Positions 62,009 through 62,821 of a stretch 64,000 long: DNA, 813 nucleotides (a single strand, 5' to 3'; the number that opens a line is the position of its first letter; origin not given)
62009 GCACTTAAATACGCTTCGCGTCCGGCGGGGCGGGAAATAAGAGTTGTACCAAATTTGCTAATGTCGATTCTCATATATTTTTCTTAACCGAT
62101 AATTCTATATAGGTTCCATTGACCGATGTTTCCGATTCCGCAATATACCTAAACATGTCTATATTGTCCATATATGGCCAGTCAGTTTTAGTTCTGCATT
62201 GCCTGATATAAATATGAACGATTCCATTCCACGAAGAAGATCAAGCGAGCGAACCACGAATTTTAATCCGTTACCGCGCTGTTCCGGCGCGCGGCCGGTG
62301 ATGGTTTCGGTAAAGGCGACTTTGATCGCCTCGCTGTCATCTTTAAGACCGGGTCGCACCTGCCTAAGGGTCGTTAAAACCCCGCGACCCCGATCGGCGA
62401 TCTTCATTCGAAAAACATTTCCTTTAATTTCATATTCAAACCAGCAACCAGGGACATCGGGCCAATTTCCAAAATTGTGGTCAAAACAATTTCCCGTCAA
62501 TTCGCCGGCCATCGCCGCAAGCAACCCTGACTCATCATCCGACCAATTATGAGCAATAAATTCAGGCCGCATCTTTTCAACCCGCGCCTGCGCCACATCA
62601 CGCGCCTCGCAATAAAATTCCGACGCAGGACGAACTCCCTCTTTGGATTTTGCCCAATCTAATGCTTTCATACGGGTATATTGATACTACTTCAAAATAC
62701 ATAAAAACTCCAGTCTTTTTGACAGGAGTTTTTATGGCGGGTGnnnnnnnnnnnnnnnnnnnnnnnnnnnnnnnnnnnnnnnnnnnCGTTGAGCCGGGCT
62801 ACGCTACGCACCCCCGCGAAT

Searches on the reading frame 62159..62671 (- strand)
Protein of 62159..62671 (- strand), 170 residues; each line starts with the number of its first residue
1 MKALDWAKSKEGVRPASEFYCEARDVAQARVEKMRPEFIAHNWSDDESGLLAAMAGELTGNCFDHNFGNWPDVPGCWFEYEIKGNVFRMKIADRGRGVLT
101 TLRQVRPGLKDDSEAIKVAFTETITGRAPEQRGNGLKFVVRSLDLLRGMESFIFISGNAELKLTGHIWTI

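Call 3: search_protein_families(library=pfam, proteins=[window:62159-62671:-], max_evalue=1)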
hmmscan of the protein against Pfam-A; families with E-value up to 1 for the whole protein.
window:62159-62671:- (170 aa): 0 families

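Call 4: search_protein_families(library=padloc, proteins=[window:62159-62671:-], max_evalue=1)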
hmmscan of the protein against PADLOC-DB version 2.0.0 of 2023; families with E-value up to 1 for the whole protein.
window:62159-62671:- (170 aa): 0 families

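Call 5: search_protein_families(library=ncbifam, proteins=[window:62159-62671:-], max_evalue=1)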
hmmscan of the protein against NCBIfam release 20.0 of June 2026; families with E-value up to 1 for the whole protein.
window:62159-62671:- (170 aa): 0 families

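Call 12: find_homologous_proteins(query=window:62159-62671:-)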
Query window:62159-62671:- (170 aa): 450 proteins with E <= 0.001 among 538 candidates; the best 120 are listed.
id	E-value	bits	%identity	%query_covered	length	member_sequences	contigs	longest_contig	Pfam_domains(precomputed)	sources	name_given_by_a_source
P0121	4.4e-112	390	100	100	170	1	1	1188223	-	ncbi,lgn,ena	-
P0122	3.0e-84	299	77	98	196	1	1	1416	-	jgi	jgi:hypothetical protein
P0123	4.3e-83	295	74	98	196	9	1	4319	-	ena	-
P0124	2.6e-82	293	74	100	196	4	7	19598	-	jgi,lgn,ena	jgi:anti-sigma regulatory factor (Ser/Thr protein kinase)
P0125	1.4e-67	245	65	96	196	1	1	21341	-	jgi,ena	-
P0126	1.1e-61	226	60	98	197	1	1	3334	-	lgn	-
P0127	4.4e-59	217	59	98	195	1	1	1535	-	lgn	-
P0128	1.8e-58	215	59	98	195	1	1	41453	-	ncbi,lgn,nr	ncbi:MAG: hypothetical protein Q7N87_00910 [Candidatus Uhrbacteria bacterium]|nr:hypothetical protei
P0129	2.3e-58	215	58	98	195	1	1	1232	-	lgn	-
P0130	8.1e-58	213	57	98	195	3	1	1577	-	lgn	-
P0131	4.1e-57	211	57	98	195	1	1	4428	-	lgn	-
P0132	4.5e-57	211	56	98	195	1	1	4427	-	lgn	-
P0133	7.1e-57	210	57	95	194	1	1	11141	-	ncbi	ncbi:MAG: hypothetical protein V1664_05305 [Candidatus Uhrbacteria bacterium]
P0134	1.1e-56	209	58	94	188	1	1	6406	-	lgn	-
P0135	4.5e-56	207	56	98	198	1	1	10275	-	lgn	-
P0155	8.2e-48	180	50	98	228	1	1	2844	PF13581.13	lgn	-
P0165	6.0e-46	174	49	94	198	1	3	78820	-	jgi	jgi:anti-sigma regulatory factor (Ser/Thr protein kinase)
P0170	6.3e-43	165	50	94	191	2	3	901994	-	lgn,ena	-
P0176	2.5e-40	156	46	96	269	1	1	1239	PF13412.13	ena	-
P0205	2.3e-37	146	49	92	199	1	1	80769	-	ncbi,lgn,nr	ncbi:MAG: hypothetical protein PHZ00_00225 [Candidatus Peribacteraceae bacterium]|nr:hypothetical pr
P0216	2.5e-36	143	46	93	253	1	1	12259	PF13412.13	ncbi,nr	ncbi:MAG: winged helix-turn-helix transcriptional regulator [Candidatus Magasanikbacteria bacterium]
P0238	6.2e-35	139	47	84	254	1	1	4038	PF13412.13,PF12802.14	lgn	-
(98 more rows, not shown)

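Call 50: find_encoding_contigs(protein=P0124, flank=4000, max_places=2)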
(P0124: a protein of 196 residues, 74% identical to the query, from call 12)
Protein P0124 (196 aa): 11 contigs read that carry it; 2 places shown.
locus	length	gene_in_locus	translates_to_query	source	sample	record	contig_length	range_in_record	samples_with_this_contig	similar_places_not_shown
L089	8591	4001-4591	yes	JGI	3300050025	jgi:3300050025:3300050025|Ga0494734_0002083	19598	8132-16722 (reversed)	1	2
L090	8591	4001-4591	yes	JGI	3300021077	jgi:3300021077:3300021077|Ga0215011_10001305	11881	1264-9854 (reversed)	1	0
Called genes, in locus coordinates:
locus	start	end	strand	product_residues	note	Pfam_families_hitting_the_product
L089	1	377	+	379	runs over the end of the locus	PF14294:DUF4372, PF01609:DDE_Tnp_1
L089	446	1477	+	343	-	-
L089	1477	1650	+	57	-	-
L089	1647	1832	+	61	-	-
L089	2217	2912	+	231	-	PF01797:Y1_Tnp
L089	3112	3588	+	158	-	PF24839:DUF7718 (weak)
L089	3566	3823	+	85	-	PF18882:DUF5647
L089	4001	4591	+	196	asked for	-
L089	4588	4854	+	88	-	PF14213:DUF4325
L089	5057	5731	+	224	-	PF01797:Y1_Tnp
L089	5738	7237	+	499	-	PF01406:tRNA-synt_1e, PF09334:tRNA-synt_1g, PF09190:DALR_2, PF23493:CysS_C (faint)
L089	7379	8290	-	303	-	PF01544:CorA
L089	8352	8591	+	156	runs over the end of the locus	-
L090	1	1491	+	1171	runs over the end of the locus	?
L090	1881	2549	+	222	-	-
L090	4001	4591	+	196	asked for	-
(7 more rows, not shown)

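Call 51: find_encoding_contigs(protein=P0128, flank=4000, max_places=1)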
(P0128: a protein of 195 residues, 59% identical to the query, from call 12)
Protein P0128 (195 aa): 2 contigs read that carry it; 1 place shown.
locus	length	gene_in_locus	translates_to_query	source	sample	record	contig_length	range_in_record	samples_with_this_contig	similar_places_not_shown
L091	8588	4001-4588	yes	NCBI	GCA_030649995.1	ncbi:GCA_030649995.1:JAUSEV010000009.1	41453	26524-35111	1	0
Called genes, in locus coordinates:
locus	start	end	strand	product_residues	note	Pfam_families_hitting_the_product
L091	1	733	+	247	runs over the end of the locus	PF04542:Sigma70_r2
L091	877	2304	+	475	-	PF00206:Lyase_1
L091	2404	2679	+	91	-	-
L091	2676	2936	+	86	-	PF15738:YafQ_toxin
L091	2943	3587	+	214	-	-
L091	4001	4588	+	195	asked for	-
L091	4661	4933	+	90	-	PF14213:DUF4325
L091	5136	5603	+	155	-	-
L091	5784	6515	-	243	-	PF22935:RM44_endonuclase (weak), PF14622:Ribonucleas_3_3, PF00636:Ribonuclease_3, PF00035:dsrm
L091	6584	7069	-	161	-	PF01029:NusB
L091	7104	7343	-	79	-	PF01783:Ribosomal_L32p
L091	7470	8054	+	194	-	PF00334:NDK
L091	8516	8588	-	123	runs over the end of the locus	-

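Call 52: find_encoding_contigs(protein=P0205, flank=4000, max_places=1)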
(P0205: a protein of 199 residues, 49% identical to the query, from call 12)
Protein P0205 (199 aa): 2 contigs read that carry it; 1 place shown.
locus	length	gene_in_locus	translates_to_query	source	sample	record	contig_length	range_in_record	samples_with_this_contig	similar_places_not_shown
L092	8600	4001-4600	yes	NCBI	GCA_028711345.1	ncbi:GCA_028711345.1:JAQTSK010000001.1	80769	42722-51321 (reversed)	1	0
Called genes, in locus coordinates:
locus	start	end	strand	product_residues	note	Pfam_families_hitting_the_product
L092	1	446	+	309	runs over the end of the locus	PF12686:DUF3800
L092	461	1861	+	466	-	PF26299:MurL_N, PF26298:MurL_epimerase_C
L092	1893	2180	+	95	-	-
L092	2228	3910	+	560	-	-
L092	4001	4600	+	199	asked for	-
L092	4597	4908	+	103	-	PF14213:DUF4325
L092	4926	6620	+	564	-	-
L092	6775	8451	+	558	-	-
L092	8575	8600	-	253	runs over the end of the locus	PF01978:TrmB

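Call 66: find_encoding_contigs(protein=P0121, flank=1500, max_places=5)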
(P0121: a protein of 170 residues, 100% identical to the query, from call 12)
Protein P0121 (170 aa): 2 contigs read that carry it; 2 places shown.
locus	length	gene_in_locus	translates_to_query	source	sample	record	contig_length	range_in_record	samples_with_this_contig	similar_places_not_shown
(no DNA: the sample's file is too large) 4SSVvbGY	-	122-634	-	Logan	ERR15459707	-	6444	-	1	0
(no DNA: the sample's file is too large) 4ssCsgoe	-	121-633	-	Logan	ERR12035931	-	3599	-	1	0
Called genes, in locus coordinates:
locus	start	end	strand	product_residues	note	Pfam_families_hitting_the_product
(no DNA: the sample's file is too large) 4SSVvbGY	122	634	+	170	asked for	-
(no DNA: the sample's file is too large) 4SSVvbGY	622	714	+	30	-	-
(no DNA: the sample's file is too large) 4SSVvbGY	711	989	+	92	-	PF14213:DUF4325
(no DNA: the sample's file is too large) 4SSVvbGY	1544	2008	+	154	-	-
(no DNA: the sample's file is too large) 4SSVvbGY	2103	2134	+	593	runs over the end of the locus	PF18884:TSP3_bac (weak)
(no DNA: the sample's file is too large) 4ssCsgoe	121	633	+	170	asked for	-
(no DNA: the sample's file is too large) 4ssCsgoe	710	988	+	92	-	PF14213:DUF4325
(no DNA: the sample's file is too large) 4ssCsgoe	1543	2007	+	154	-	-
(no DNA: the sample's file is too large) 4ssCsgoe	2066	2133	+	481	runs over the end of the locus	PF18884:TSP3_bac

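Call 78: search_protein_families(library=pfam, proteins=[P0176, P0216, P0155], max_evalue=0.01)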
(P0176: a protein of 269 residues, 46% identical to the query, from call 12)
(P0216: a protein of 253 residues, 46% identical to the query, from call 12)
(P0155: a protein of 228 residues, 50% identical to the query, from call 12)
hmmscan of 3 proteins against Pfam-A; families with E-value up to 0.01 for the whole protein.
P0176 (269 aa): 7 families
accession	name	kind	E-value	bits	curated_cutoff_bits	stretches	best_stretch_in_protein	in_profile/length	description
PF13412.12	HTH_24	-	1.1e-07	31.7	21.9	1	4-49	3-48/48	Winged helix-turn-helix DNA-binding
PF01047.28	MarR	-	1.8e-05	25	24.6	1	3-54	2-53/59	MarR family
PF12802.13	MarR_2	-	3.8e-05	24.2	27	1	9-54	10-56/61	MarR family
PF08279.18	HTH_11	-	0.00044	20.5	25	1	6-46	2-43/55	HTH domain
PF01022.26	HTH_5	-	0.00078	19.7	22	1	4-46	2-43/47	Bacterial regulatory protein, arsR family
PF12840.13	HTH_20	-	0.0068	16.8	27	0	5-46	5-46/51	Helix-turn-helix domain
PF21476.4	PF0610-like_N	-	0.0072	17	33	0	5-40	2-36/50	PF0610-like, N-terminal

P0216 (253 aa): 5 families
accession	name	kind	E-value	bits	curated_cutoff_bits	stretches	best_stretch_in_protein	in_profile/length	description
PF13412.12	HTH_24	-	1.4e-07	31.4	21.9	1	4-48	3-47/48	Winged helix-turn-helix DNA-binding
PF12802.13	MarR_2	-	0.00019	22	27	1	9-51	10-53/61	MarR family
PF09012.17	FeoC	-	0.00035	21.1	21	1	9-53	5-49/69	FeoC like transcriptional regulator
PF09756.15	DDRGK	-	0.0058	16.8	27.8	1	5-48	100-143/188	DDRGK domain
PF01047.28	MarR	-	0.0084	16.4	24.6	0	3-51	2-50/59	MarR family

P0155 (228 aa): 2 families
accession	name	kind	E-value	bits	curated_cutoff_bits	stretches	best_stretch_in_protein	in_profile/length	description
PF13581.12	HATPase_c_2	-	9.8e-05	22.8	27.4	1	60-170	8-102/127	Histidine kinase-like ATPase domain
PF02518.31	HATPase_c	-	0.00052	20.9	26.4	1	81-179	2-85/111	Histidine kinase-, DNA gyrase B-, and HSP90-like ATPase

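Call 84: search_protein_families(library=phrogs, proteins=[P0124], max_evalue=0.01)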
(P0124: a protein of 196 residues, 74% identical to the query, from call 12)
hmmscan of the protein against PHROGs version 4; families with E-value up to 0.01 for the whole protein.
P0124 (196 aa): 1 family
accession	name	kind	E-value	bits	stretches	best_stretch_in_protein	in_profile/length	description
phrog_3364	-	unknown function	6.7e-08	33.2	1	41-191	139-287/304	-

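Call 91: find_encoding_contigs(protein=P0216, flank=2500, max_places=2)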
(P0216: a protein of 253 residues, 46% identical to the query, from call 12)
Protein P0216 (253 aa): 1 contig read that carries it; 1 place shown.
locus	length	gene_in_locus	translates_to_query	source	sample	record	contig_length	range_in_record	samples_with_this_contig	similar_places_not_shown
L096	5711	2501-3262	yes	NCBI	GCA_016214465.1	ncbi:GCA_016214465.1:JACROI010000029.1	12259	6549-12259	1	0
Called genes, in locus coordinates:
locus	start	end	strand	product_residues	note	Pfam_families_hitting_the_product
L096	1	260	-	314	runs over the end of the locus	PF02661:Fic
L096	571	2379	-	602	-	PF00009:GTP_EFTU, PF01926:MMR_HSR1, PF22042:EF-G_D2, PF03144:GTP_EFTU_D2, PF14492:EFG_III (weak), PF00679:EFG_C, PF21018:BipA_C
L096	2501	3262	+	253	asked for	PF13412:HTH_24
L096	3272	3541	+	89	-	PF14213:DUF4325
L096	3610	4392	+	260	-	PF01048:PNP_UDP_1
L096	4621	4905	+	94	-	-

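Call 92: find_encoding_contigs(protein=P0238, flank=2500, max_places=2)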
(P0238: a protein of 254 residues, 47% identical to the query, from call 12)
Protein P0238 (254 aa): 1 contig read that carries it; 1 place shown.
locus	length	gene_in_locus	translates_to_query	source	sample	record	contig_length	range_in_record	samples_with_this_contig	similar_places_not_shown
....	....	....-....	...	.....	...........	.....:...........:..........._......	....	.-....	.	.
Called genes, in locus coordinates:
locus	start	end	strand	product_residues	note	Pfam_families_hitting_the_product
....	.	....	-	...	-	?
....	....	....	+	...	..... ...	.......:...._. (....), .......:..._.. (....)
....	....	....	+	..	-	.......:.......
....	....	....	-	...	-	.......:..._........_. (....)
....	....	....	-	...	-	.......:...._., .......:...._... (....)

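Call 95: find_encoding_contigs(protein=P0170, flank=3000, max_places=1)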
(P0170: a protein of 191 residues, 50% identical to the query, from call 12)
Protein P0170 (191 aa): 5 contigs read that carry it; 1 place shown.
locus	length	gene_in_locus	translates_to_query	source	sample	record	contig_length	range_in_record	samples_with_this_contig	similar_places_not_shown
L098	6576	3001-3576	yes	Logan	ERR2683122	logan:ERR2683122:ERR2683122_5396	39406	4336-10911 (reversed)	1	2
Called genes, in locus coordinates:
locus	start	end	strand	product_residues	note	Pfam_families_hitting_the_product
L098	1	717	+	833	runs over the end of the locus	PF07728:AAA_5 (faint), PF00158:Sigma54_activat (weak), PF00004:AAA, PF07724:AAA_2, PF10431:ClpB_D2-small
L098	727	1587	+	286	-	PF13354:Beta-lactamase2, PF00768:Peptidase_S11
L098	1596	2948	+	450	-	PF08245:Mur_ligase_M, PF02875:Mur_ligase_C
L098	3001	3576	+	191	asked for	-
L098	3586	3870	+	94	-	PF14213:DUF4325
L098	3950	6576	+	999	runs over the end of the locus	-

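Call 96: find_encoding_contigs(protein=P0165, flank=3000, max_places=1)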
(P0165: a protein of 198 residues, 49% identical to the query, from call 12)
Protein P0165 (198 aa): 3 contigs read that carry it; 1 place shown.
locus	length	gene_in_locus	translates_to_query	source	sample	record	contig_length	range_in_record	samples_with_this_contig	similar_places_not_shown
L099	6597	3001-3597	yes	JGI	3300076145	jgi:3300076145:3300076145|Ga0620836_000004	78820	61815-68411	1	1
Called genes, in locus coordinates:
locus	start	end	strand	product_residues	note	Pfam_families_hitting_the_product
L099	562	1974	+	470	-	PF02397:Bac_transf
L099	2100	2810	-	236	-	-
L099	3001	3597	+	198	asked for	-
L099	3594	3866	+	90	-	-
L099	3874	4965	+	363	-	PF13439:Glyco_transf_4, PF00534:Glycos_transf_1, PF13692:Glyco_trans_1_4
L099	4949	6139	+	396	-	PF13439:Glyco_transf_4, PF20706:GT4-conflict, PF00534:Glycos_transf_1, PF13692:Glyco_trans_1_4, PF13524:Glyco_trans_1_2 (weak)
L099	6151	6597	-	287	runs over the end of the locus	PF02498:Bro-N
